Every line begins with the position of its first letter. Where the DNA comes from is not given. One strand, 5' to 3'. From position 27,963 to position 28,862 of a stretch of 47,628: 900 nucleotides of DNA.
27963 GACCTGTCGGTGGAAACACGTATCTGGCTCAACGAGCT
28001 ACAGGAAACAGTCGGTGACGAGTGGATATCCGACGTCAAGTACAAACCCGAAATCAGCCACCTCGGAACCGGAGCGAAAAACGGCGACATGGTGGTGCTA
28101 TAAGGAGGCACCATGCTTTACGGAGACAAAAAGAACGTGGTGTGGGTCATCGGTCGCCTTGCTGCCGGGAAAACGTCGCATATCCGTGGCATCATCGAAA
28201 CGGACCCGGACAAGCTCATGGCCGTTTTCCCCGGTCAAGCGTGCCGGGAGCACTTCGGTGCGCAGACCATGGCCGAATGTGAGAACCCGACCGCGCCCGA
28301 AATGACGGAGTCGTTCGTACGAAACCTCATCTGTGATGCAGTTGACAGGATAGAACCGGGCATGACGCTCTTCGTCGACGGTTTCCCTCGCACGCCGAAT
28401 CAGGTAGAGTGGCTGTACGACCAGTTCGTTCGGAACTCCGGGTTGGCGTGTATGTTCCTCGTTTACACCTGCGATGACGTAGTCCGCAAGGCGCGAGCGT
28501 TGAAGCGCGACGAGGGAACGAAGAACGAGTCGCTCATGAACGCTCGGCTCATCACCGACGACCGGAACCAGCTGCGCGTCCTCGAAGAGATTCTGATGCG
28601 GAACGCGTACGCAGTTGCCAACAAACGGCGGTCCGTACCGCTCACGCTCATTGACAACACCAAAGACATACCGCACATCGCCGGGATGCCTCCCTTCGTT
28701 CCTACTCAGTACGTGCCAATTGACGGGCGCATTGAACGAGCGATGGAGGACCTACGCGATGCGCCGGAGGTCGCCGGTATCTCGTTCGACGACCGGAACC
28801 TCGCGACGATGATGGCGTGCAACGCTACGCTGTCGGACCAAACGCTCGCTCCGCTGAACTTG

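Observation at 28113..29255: Unusual fusion of an adenylate-kinase-like NMP kinase to an all-alpha NTP pyrophosphohydrolase, directly downstream of the PurZ-like gene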

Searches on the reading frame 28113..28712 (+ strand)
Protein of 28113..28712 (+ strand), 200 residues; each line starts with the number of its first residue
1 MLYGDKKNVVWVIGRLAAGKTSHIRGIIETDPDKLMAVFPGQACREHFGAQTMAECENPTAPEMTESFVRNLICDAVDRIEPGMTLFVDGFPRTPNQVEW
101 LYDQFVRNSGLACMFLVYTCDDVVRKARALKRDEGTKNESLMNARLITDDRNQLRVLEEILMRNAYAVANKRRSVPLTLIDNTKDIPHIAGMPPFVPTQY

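Call 9: search_protein_families(library=ncbifam, proteins=[window:28113-28712:+], max_evalue=1)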
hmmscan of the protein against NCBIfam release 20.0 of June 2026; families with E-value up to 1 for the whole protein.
window:28113-28712:+ (200 aa): 7 families
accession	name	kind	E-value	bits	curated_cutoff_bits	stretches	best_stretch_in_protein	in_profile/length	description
TIGR01351.1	adk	subfamily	0.0012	18.5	168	1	66-132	60-127/212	adenylate kinase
TIGR01359.1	UMP_CMP_kin_fam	subfamily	0.0017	18.3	207.6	1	71-166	66-164/185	UMP-CMP kinase family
NF001381.0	PRK00279.1-3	equivalog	0.0054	16.5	187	1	64-112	59-106/188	adenylate kinase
NF011100.0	PRK14527.1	equivalog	0.0066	16.1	154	1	7-133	6-133/191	adenylate kinase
NF011105.0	PRK14532.1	equivalog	0.016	14.7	162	0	65-104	60-98/189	adenylate kinase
NF002700.0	PRK02496.1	equivalog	0.049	13.3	262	1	66-147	62-143/184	adenylate kinase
NF001385.0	PRK00279.2-3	equivalog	0.11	12.1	315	1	66-107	65-106/213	adenylate kinase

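Call 44: search_solved_structures(query=A3, max_evalue=1, show_alignments=3)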
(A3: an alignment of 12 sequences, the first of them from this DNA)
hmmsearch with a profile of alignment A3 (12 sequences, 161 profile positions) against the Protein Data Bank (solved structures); distinct sequences matched with E-value up to 1: 130 (the best 60 are shown).
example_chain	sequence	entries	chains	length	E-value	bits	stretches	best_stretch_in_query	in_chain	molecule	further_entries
1uky_A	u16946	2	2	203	5.1e-11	45.8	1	3-156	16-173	URIDYLATE KINASE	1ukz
1z83_A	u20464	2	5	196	3.5e-08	36.5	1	2-144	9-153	Adenylate kinase 1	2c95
7x7s_A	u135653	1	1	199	4.2e-08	36.3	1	2-144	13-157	Adenylate kinase isoenzyme 1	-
3adk_A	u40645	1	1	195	6.4e-08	35.7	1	3-144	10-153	ADENYLATE KINASE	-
1qf9_A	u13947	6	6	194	7.5e-08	35.5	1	3-144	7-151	PROTEIN (URIDYLMONOPHOSPHATE/CYTIDYLMONOPHOSPHATE KINASE) | URIDYLMONOPHOSPHATE/CYTIDYLMONOPHOSPHATE KINASE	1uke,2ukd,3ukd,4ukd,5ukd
5ycf_B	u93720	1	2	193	9.7e-08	35.1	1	3-142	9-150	Adenylate kinase isoenzyme 1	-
5ycd_A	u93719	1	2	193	9.7e-08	35.1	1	3-142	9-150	Adenylayte kinase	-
5x6l_A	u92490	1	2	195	9.8e-08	35.1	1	3-142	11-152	adenylate kinase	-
5x6k_A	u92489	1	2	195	1.1e-07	34.9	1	3-142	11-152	adenylate kinase isoenzyme 1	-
5xru_A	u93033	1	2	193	1.9e-07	34.2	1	3-142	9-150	adenylate kinase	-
5ycb_A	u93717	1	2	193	2.2e-07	34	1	3-142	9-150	adenylate kinase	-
5ycc_A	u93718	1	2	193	2.2e-07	34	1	3-142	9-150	adenylate kinase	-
5xz2_A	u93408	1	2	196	2.5e-07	33.8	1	3-142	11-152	Adenylate kinase isoenzyme 1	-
1tev_A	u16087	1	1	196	1.2e-06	31.6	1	4-144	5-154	UMP-CMP kinase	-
7de3_A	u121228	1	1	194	1.6e-06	31.2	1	2-144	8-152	Adenylate kinase isoenzyme 1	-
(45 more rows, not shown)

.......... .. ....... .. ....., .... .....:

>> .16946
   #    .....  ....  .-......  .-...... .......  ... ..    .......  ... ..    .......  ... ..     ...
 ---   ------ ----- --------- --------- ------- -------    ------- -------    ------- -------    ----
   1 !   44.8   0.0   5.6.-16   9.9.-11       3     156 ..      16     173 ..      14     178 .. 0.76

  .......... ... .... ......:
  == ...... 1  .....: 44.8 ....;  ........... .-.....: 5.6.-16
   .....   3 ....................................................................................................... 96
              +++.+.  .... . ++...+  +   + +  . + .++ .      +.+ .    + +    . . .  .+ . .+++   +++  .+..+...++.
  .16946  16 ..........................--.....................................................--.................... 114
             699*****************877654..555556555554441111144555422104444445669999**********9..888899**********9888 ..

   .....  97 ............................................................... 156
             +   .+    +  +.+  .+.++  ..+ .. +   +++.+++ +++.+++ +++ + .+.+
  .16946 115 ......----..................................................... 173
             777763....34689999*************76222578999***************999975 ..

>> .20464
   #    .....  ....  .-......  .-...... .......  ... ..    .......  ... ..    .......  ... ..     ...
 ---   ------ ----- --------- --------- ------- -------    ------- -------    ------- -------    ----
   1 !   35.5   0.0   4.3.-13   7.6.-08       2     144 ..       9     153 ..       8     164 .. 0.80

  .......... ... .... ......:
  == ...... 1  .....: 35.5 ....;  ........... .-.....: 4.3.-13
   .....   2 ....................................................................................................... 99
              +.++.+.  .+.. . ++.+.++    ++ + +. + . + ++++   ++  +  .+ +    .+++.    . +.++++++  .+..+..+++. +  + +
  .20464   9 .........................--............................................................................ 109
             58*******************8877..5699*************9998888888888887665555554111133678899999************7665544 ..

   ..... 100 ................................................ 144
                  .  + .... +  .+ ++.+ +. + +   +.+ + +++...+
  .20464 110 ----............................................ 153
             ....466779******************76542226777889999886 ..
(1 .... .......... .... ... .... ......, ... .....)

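Call 64: find_related_loci(query=A3, collection=viral_contigs, flank=8000)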
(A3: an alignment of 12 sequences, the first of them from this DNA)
Query A3 (187 aa) in viral_contigs; peptide patterns used: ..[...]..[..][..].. (x = any residue, [..] = any of these).
58 stretches matched a pattern; 10 encode a relative of the query (tblastn E <= 1e-3); 10 distinct loci.
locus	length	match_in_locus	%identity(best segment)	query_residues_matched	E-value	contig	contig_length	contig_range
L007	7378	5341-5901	71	1-187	4e-93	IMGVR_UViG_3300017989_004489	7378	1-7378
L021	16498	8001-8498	26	10-171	4e-11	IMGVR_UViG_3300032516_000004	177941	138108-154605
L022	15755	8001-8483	30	9-160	5e-7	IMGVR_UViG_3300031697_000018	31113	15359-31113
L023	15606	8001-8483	30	9-160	5e-7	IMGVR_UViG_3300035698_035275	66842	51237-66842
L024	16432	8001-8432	24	5-157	4e-6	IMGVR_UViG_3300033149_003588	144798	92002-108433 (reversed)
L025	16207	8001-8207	30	71-139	5e-5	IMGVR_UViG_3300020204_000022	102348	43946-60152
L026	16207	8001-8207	30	71-139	5e-5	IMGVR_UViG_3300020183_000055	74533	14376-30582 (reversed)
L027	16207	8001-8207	30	71-139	4e-5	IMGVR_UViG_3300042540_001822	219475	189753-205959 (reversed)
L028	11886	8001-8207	30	71-139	5e-5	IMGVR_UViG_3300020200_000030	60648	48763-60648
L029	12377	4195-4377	37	79-146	7e-5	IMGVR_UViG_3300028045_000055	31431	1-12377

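Call 73: search_protein_families(library=phrogs, proteins=[L022:7971-8972:+, window:28113-28712:+], max_evalue=0.01)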
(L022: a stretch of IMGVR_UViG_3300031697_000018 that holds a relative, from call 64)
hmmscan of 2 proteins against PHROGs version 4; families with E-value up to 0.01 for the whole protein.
L022:7971-8972:+ (334 aa): 2 families
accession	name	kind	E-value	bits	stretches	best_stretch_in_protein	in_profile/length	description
phrog_135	-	DNA, RNA and nucleotide metabolism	4.1e-33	116.6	1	161-334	123-291/463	dUTPase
phrog_1663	-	DNA, RNA and nucleotide metabolism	6e-07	29.9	1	227-305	112-191/303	dCTP deaminase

window:28113-28712:+ (200 aa): 0 families

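Call 74: search_protein_families(library=pfam, proteins=[L022:7971-8972:+, L022:6851-7981:+, L022:8994-11174:+], max_evalue=0.1)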
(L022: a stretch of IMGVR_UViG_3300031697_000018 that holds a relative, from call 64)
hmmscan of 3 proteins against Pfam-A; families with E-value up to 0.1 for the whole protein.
L022:7971-8972:+ (334 aa): 5 families
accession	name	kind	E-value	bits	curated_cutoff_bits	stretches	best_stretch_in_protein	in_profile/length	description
PF00692.24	dUTPase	-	1.1e-24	87.1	22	1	213-333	10-129/129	dUTPase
PF22769.1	DCD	-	7.4e-11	42.8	27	1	224-305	68-150/153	dCTP deaminase-like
PF13207.12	AAA_17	-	2.4e-09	38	27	1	16-154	2-135/136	AAA domain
PF13238.12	AAA_18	-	2.6e-05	25.1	29.4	1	13-147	2-117/128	AAA domain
PF00406.28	ADK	-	0.00032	21.3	26.8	1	15-109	2-96/151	Adenylate kinase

L022:6851-7981:+ (377 aa): 1 family
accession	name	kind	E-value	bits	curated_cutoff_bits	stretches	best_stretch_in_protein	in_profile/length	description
PF00709.27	Adenylsucc_synt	-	5.3e-37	128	27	2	10-146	2-145/416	Adenylosuccinate synthetase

L022:8994-11174:+ (727 aa): 6 families
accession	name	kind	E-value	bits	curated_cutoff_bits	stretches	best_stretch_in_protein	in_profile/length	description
PF02867.20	Ribonuc_red_lgC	-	5.5e-106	355.7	23.9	1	90-554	2-523/523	Ribonucleotide reductase, barrel domain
PF12637.14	TSCPD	-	5e-13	49.6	22.8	1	587-681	11-84/88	TSCPD domain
PF00317.26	Ribonuc_red_lgN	-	5e-09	36.5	28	1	18-86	11-76/77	Ribonucleotide reductase, all-alpha domain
PF20106.4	DUF6496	-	0.03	15.1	24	1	21-53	1-33/58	Family of unknown function (DUF6496)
PF01640.23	Peptidase_C10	-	0.041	14.5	26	0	649-687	59-96/194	Peptidase C10 family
PF01363.27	FYVE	-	0.085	13.4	27.8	0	697-727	6-36/67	FYVE zinc finger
